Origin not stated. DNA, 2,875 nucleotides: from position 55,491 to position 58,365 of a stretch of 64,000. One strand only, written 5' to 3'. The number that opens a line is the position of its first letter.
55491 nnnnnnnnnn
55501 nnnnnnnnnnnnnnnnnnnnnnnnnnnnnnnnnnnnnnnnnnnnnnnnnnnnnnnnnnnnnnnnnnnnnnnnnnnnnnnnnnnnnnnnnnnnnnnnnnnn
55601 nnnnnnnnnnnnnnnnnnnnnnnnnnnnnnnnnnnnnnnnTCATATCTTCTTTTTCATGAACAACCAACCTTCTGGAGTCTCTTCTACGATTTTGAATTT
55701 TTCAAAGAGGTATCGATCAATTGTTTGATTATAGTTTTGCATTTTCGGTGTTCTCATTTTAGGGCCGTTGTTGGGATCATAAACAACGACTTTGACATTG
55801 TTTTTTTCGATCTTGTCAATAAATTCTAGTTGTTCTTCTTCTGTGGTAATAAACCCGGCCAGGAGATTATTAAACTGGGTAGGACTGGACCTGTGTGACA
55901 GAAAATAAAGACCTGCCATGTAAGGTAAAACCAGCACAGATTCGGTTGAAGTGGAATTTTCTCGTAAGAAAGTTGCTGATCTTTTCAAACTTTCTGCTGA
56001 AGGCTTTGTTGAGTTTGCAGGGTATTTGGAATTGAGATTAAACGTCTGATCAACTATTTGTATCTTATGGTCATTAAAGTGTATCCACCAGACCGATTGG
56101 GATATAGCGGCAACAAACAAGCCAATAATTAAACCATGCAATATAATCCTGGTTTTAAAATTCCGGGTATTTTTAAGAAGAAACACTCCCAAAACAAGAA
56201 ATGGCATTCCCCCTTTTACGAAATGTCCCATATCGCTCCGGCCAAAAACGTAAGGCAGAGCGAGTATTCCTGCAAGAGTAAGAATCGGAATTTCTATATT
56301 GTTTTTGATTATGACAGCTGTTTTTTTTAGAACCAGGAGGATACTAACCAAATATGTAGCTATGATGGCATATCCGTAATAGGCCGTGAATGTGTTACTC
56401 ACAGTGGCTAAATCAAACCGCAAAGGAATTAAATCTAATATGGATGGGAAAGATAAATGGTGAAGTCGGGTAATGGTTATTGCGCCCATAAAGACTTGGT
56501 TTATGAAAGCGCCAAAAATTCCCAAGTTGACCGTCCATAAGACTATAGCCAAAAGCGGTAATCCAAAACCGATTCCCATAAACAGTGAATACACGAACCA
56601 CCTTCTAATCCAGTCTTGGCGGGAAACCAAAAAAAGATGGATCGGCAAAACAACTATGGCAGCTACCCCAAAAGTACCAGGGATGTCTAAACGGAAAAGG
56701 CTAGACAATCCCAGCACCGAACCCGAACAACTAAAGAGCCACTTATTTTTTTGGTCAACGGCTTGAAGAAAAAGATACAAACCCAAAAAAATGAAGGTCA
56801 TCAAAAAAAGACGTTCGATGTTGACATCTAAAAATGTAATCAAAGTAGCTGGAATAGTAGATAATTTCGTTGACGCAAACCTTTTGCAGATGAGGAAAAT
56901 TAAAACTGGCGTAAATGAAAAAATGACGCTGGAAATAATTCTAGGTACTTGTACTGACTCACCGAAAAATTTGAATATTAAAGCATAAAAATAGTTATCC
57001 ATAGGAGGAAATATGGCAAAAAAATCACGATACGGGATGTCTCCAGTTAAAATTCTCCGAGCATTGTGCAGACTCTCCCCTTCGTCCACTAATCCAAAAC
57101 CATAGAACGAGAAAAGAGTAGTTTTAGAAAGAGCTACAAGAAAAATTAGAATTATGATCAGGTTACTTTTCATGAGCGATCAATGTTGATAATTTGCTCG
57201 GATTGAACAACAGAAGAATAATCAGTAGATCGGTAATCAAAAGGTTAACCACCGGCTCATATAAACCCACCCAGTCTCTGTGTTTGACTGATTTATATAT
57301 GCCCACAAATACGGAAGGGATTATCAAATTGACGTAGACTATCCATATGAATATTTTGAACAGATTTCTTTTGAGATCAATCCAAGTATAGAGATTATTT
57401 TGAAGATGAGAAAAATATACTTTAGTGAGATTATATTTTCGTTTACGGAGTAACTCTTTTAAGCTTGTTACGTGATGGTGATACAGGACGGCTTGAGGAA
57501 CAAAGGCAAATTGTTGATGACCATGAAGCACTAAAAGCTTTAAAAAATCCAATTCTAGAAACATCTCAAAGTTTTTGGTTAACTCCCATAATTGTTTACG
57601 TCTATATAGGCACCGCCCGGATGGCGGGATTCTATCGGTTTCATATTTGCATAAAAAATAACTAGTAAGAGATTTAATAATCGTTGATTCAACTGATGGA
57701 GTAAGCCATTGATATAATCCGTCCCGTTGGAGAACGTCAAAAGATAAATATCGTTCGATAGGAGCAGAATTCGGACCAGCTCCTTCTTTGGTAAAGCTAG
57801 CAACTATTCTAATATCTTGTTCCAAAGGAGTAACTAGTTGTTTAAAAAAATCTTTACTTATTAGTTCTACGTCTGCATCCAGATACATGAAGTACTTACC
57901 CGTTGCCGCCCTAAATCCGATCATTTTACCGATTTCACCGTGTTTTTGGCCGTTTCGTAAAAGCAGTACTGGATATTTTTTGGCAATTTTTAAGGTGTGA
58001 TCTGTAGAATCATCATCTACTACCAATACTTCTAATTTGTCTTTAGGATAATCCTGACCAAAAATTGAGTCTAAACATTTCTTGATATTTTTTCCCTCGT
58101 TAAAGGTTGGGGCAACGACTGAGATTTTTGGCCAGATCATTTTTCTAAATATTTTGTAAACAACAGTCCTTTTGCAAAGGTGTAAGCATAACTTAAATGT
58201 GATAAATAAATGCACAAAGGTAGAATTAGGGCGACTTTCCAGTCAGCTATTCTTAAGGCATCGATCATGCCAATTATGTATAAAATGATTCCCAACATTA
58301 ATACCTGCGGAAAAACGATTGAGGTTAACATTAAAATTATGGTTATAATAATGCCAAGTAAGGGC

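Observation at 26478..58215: Recurrent coupled modules: polyprenyl-P-sugar synthase GT2 immediately upstream of a GT-C membrane transferase (at least 3 instances)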

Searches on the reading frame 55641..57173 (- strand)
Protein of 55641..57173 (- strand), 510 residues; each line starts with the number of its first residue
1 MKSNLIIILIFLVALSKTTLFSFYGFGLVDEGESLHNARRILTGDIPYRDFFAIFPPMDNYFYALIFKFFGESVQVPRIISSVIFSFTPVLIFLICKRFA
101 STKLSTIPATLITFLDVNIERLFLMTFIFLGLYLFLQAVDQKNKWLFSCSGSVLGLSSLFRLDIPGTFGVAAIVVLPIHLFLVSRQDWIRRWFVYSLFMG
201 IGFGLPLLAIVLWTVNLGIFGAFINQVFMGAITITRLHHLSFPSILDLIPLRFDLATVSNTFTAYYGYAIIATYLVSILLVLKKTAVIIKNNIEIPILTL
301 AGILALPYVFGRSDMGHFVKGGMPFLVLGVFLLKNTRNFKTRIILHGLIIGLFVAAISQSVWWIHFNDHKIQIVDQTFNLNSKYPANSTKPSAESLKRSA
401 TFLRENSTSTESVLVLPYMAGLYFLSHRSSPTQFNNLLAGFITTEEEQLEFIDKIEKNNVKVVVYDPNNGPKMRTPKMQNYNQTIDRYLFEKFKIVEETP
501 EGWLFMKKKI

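Call 5: search_protein_families(library=pfam, proteins=[window:55641-57173:-], max_evalue=0.1)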
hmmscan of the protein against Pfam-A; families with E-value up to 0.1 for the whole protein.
window:55641-57173:- (510 aa): 1 family
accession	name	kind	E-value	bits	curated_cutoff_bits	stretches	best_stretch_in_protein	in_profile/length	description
PF13231.12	PMT_2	-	4.5e-07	30.7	26.1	1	56-203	3-149/160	Dolichyl-phosphate-mannose-protein mannosyltransferase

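Call 6: search_protein_families(library=ncbifam, proteins=[window:55641-57173:-], max_evalue=0.1)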
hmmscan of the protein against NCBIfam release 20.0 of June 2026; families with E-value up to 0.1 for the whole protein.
window:55641-57173:- (510 aa): 1 family
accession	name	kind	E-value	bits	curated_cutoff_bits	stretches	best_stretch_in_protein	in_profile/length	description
NF042994.1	AntiSigF_NrsF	equivalog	0.017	14.6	300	1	321-379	138-194/214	anti-sigma-F factor NrsF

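Call 16: find_encoding_contigs(protein=window:55641-57173:-, flank=10000, max_places=6)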
Protein window:55641-57173:- (510 aa): 7 contigs read that carry it; 3 places shown.
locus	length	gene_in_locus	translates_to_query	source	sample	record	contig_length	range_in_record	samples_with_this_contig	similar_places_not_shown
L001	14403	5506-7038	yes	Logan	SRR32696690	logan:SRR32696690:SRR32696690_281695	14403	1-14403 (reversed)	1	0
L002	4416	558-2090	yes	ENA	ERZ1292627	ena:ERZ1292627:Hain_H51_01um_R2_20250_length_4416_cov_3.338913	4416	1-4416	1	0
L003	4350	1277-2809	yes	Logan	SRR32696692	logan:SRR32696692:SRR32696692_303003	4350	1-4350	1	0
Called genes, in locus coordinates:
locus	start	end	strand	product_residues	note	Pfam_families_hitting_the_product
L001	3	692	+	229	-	?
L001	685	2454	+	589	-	-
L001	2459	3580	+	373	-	PF13439:Glyco_transf_4, PF20706:GT4-conflict, PF00534:Glycos_transf_1, PF13692:Glyco_trans_1_4, PF13524:Glyco_trans_1_2 (weak)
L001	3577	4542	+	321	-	PF00535:Glycos_transf_2, PF10111:Glyco_tranf_2_2 (faint), PF13641:Glyco_tranf_2_3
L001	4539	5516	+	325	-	PF00535:Glycos_transf_2, PF13641:Glyco_tranf_2_3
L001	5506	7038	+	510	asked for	PF13231:PMT_2 (weak)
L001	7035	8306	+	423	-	-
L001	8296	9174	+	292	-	PF01040:UbiA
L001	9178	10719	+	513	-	PF02811:PHP, PF13263:PHP_C, PF13489:Methyltransf_23, PF07021:MetW (weak), PF13847:Methyltransf_31, PF08241:Methyltransf_11, PF08242:Methyltransf_12, PF13649:Methyltransf_25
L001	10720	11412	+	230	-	PF01209:Ubie_methyltran, PF05891:Methyltransf_PK (weak), PF13489:Methyltransf_23, PF02353:CMAS (weak), PF13847:Methyltransf_31, PF08241:Methyltransf_11, PF08242:Methyltransf_12, PF13649:Methyltransf_25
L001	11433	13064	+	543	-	-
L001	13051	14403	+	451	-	?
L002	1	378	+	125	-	?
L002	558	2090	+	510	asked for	PF13231:PMT_2 (weak)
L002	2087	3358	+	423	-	-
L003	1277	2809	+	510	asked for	PF13231:PMT_2 (weak)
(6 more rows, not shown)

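Call 30: find_homologous_proteins(query=window:55641-57173:-, max_evalue=0.001)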
Query window:55641-57173:- (510 aa): 35 proteins with E <= 0.001 among 8000 candidates.
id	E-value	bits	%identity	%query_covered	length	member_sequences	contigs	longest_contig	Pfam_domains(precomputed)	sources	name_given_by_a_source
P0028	0.0e+0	1126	100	100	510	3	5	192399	PF13231.13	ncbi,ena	-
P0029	9.1e-271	917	79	100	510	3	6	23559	PF13231.13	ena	-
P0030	8.1e-249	845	74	100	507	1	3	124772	PF13231.13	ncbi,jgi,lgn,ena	-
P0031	4.6e-231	786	69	100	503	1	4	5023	PF13231.13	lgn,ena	-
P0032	2.4e-230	784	69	100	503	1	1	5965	PF13231.13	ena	-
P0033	6.9e-230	782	69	98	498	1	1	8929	PF13231.13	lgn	-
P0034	6.1e-213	726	63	98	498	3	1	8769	-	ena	-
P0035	4.1e-181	621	56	97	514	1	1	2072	PF13231.13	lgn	-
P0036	8.5e-165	568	51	97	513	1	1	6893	-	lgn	-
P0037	1.6e-163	563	52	100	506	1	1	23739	-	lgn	-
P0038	9.0e-157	541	48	100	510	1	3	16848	PF13231.13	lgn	-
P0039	1.3e-145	504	48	98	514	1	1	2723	-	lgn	-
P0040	1.7e-145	504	48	100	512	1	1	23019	-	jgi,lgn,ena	-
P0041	7.3e-139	482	45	100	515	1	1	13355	-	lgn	-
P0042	1.1e-138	482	44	99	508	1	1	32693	-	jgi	jgi:hypothetical protein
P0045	2.7e-130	454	45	99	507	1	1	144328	-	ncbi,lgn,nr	ncbi:MAG: hypothetical protein Q7R43_02970 [Candidatus Daviesbacteria bacterium]|nr:hypothetical pro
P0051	6.9e-124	433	42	100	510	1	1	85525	PF13231.13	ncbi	-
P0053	3.4e-120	421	43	97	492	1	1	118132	-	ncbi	-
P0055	5.4e-116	407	41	98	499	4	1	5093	PF13231.13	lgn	-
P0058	2.1e-102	362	37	99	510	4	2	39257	-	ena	-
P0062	2.5e-5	42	43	11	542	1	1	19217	PF13231.13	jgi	-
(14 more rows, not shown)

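Call 32: find_encoding_contigs(protein=P0045, flank=5000, max_places=1)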
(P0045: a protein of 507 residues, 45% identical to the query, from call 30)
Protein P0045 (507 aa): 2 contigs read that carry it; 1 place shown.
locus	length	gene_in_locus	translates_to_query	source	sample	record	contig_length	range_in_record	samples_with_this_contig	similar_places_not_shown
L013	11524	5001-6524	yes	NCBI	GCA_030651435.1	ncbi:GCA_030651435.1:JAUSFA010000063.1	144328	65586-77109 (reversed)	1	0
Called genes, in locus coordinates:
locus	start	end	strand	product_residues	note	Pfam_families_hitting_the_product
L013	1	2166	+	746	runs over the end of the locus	PF13231:PMT_2 (weak)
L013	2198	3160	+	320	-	PF00535:Glycos_transf_2, PF13641:Glyco_tranf_2_3, PF13632:Glyco_trans_2_3 (weak)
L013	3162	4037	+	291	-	PF01209:Ubie_methyltran, PF03848:TehB (weak), PF13489:Methyltransf_23, PF05175:MTS, PF13847:Methyltransf_31, PF08241:Methyltransf_11, PF08242:Methyltransf_12, PF13649:Methyltransf_25, +2 more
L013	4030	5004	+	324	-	PF00535:Glycos_transf_2, PF13641:Glyco_tranf_2_3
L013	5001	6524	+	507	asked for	-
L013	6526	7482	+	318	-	PF14907:NTP_transf_5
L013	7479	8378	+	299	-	PF01040:UbiA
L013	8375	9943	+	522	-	PF02811:PHP, PF13263:PHP_C (weak), PF07021:MetW (weak), PF13489:Methyltransf_23, PF08241:Methyltransf_11, PF08242:Methyltransf_12, PF13649:Methyltransf_25, PF13847:Methyltransf_31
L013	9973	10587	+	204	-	PF02223:Thymidylate_kin (faint)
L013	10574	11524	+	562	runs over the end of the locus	-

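Call 33: find_encoding_contigs(protein=P0053, flank=5000, max_places=1)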
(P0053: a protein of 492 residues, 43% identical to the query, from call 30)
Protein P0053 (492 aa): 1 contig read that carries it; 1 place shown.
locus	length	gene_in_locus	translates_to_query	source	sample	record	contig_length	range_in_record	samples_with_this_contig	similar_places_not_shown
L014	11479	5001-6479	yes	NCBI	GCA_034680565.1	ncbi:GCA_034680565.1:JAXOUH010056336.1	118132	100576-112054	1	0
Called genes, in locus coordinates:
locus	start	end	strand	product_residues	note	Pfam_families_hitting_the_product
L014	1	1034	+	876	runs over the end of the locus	PF00754:F5_F8_type_C, PF22633:F5_F8_type_C_2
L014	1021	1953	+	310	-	PF00535:Glycos_transf_2, PF10111:Glyco_tranf_2_2 (faint), PF13506:Glyco_transf_21 (faint), PF13641:Glyco_tranf_2_3, PF13632:Glyco_trans_2_3 (weak)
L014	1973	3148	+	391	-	PF01408:GFO_IDH_MocA, PF02894:GFO_IDH_MocA_C, PF22725:GFO_IDH_MocA_C3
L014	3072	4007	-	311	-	PF03706:LPG_synthase_TM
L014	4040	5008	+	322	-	PF00535:Glycos_transf_2, PF10111:Glyco_tranf_2_2, PF13506:Glyco_transf_21 (weak), PF13641:Glyco_tranf_2_3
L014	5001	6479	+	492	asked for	-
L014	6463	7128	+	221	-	PF14907:NTP_transf_5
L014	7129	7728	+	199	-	PF02223:Thymidylate_kin (faint)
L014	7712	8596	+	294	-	PF01040:UbiA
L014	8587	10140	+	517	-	PF02811:PHP, PF02353:CMAS (weak), PF08003:Methyltransf_9 (weak), PF13489:Methyltransf_23, PF08241:Methyltransf_11, PF08242:Methyltransf_12, PF13649:Methyltransf_25, PF13847:Methyltransf_31, +1 more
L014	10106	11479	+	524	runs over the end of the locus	-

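Call 34: find_encoding_contigs(protein=P0058, flank=5000, max_places=1)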
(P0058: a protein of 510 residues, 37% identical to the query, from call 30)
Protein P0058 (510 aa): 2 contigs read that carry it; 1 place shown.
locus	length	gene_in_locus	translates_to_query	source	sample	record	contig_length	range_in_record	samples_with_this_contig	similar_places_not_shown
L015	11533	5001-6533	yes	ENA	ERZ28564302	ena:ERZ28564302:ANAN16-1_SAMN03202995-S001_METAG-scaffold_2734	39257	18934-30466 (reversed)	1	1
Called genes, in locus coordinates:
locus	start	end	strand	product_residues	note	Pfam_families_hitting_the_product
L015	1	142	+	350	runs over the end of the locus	PF01075:Glyco_transf_9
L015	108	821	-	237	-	PF08241:Methyltransf_11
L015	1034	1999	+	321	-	PF00535:Glycos_transf_2, PF10111:Glyco_tranf_2_2 (faint), PF13641:Glyco_tranf_2_3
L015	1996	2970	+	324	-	PF00535:Glycos_transf_2, PF13641:Glyco_tranf_2_3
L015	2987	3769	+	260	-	PF12762:DDE_Tnp_IS1595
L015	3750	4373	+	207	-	PF02223:Thymidylate_kin (faint)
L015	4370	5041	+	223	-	PF14907:NTP_transf_5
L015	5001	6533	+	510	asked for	-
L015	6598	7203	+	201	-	-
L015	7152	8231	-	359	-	PF04015:DUF362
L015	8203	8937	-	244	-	PF00535:Glycos_transf_2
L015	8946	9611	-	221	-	PF13489:Methyltransf_23 (weak), PF08241:Methyltransf_11, PF08242:Methyltransf_12 (weak)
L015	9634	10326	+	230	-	PF02353:CMAS, PF01209:Ubie_methyltran, PF06325:PrmA (weak), PF13489:Methyltransf_23, PF13847:Methyltransf_31, PF08241:Methyltransf_11, PF08242:Methyltransf_12, PF13649:Methyltransf_25, +2 more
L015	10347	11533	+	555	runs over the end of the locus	-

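Call 63: search_solved_structures(query=A5, max_evalue=1)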
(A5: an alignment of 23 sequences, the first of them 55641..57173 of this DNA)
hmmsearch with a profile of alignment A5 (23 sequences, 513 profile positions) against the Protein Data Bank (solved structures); distinct sequences matched with E-value up to 1: 0.

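Call 79: find_related_loci(query=A5, collection=metagenome_contigs, flank=6000)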
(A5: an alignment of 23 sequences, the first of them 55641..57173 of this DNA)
Query A5 (510 aa) in metagenome_contigs; peptide patterns used: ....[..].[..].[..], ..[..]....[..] (x = any residue, [..] = any of these).
346 stretches matched a pattern; 41 encode a relative of the query (tblastn E <= 1e-3); 41 distinct loci.
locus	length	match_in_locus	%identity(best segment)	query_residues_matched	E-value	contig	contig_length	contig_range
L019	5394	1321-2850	100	1-510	0e+0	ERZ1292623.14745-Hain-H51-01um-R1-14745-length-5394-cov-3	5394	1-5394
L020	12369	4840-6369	73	1-510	0e+0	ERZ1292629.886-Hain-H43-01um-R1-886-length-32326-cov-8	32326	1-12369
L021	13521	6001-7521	74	1-510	0e+0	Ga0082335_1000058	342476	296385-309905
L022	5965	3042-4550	69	1-510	0e+0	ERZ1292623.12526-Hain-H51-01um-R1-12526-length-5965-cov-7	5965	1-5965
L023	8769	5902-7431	63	1-510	0e+0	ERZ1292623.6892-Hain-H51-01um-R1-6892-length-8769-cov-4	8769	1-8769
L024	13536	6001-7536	48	1-510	7e-144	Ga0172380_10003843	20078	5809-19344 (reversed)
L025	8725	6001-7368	44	10-506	9e-123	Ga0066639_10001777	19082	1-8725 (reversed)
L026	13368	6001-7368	44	10-506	7e-123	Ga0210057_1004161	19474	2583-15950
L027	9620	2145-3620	41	10-509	3e-122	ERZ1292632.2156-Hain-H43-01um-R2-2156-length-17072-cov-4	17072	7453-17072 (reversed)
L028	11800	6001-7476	41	10-509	5e-122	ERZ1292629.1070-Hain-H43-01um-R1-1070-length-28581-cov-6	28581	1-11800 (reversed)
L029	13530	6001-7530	40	2-509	2e-120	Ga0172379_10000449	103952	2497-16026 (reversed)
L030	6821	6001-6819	69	1-279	5e-120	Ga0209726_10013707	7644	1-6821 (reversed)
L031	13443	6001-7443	40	8-509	5e-116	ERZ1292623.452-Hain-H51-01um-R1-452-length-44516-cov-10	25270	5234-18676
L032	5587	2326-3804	41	6-509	3e-108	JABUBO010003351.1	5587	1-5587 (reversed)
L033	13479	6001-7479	38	5-509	1e-107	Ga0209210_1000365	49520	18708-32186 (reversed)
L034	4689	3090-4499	38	4-509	1e-102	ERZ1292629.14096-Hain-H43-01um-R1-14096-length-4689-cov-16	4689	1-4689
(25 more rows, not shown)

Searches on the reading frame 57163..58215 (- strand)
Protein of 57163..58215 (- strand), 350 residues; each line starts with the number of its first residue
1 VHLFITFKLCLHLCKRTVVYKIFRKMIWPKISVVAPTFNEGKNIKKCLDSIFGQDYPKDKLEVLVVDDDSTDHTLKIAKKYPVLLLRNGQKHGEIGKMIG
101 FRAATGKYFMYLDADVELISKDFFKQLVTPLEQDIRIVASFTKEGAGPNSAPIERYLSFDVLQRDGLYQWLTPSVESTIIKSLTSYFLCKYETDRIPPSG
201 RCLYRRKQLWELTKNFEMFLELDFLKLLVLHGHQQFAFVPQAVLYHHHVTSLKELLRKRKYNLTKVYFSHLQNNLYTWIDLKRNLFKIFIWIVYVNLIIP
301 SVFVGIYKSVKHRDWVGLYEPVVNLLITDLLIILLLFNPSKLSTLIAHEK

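Call 5: search_protein_families(library=pfam, proteins=[window:57163-58215:-], max_evalue=0.1)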
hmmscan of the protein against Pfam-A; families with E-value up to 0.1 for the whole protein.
window:57163-58215:- (350 aa): 3 families
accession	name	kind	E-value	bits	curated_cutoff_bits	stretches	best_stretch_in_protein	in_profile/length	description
PF00535.33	Glycos_transf_2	-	3e-26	92.8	23.3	1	32-175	1-132/168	Glycosyl transferase family 2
PF13641.12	Glyco_tranf_2_3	-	8.9e-11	42.7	27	1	29-259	1-224/230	Glycosyltransferase like family 2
PF10111.15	Glyco_tranf_2_2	-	0.0079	16.1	27.3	1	33-129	2-104/276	Glycosyltransferase like family 2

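Call 6: search_protein_families(library=ncbifam, proteins=[window:57163-58215:-], max_evalue=0.1)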
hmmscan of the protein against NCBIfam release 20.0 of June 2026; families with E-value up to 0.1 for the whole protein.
window:57163-58215:- (350 aa): 26 families (the best 25 are shown)
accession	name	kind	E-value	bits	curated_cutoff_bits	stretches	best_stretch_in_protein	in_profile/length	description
TIGR03965.1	mycofact_glyco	equivalog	2.3e-16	59.8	280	1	9-131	53-179/467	mycofactocin biosynthesis glycosyltransferase MftF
NF007482.0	PRK10073.1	equivalog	6.5e-15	55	423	1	29-177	6-159/334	glycosyltransferase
TIGR04283.1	glyco_like_mftF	equivalog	9.9e-13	48.2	182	1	31-142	1-108/221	TIGR04283 family arsenosugar biosynthesis glycosyltransferase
TIGR03469.1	HpnB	hypoth_equivalog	1.5e-12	47.2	379.25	1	25-83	40-97/386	hopene-associated glycosyltransferase HpnB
TIGR03111.1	glyc2_xrt_Gpos1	hypoth_equivalog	2.5e-12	46.3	363.95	1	24-139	44-164/439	TIGR03111 family XrtG-associated glycosyltransferase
NF041875.1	EPS_EpsD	equivalog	4.2e-12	46.1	370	1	31-126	1-99/325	exopolysaccharide biosynthesis glycosyltransferase EpsD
TIGR03937.1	PgaC_IcaA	equivalog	1.4e-10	40.7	422.3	1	26-139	42-158/407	poly-beta-1,6-N-acetyl-D-glucosamine synthase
NF010496.0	PRK13915.1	equivalog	1.9e-09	37.1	262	1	29-138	31-151/307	glucosyl-3-phosphoglycerate synthase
NF050050.1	ProtGlycPglI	equivalog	6.8e-09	35.5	500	1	29-128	2-105/306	GalNAc(5)-diNAcBac-PP-undecaprenol beta-1,3-glucosyltransferase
NF047683.1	TeichurnBiosyTuaG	equivalog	1.3e-08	34.8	400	1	29-128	6-109/252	teichuronic acid biosynthesis protein TuaG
NF008558.0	PRK11498.1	equivalog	1.4e-08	33.2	992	1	25-115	269-362/872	UDP-forming cellulose synthase catalytic subunit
TIGR04242.1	nodulat_NodC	equivalog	8.3e-08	31.6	550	1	24-129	43-154/395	chitooligosaccharide synthase NodC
NF045692.1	OglycostaseCruG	equivalog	2.6e-07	29.9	600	1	29-80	41-90/386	2'-O-glycosyltransferase CruG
TIGR04195.1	S_glycosyl_SunS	equivalog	8.4e-07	28.2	350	1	23-88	51-112/421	SunS family peptide S-glycosyltransferase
NF038299.1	EPS_HpsN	equivalog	4.2e-06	25.9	425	1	29-128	1-103/317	hormogonium polysaccharide biosynthesis glycosyltransferase HpsN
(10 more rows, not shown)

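Call 13: search_solved_structures(query=window:57163-58215:-, max_evalue=0.001)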
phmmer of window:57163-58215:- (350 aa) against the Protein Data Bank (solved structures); distinct sequences matched with E-value up to 0.001: 18.
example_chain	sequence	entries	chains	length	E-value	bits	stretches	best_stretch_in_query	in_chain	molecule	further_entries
6yv7_B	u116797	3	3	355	4.9e-14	56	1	29-175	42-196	Glycosyl transferase, family 2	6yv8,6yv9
6yv7_A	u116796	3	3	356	5e-14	56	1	29-175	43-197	Glycosyl transferase, family 2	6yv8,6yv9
5tze_C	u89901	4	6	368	2.5e-12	50.4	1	30-137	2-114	Glycosyl transferase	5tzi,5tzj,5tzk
5tz8_A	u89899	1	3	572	4.9e-12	49.5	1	30-135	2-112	Glycosyl transferase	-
6p61_A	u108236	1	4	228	2.8e-10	43.7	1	29-124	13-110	Glycosyltransferase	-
5mlz_A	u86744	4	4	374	4.9e-10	42.9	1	30-148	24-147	Dolichol monophosphate mannose synthase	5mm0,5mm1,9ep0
2z87_A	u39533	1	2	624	1.3e-08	38.2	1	29-142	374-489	Chondroitin synthase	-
2z86_A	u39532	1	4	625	1.3e-08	38.2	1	29-142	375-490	Chondroitin synthase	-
6h1j_A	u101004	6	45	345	1.5e-08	38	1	29-128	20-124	Probable ss-1,3-N-acetylglucosaminyltransferase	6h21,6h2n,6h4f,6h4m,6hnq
5hea_A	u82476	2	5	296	1.7e-07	34.5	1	31-127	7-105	Putative glycosyltransferase (GalT1)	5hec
7lby_A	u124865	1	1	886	2.9e-07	33.8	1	26-115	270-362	Cellulose synthase catalytic subunit [UDP-forming]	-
9b8v_E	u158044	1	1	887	2.9e-07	33.8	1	26-115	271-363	Cellulose synthase catalytic subunit [UDP-forming]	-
9fmv_A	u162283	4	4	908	3.1e-07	33.7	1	26-115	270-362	Cellulose synthase catalytic subunit [UDP-forming]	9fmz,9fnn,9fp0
3bcv_A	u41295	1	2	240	1.5e-06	31.5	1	27-126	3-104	Putative glycosyltransferase protein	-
7msk_A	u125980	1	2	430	4.2e-05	26.7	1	23-119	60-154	Glyco_trans_2-like domain-containing protein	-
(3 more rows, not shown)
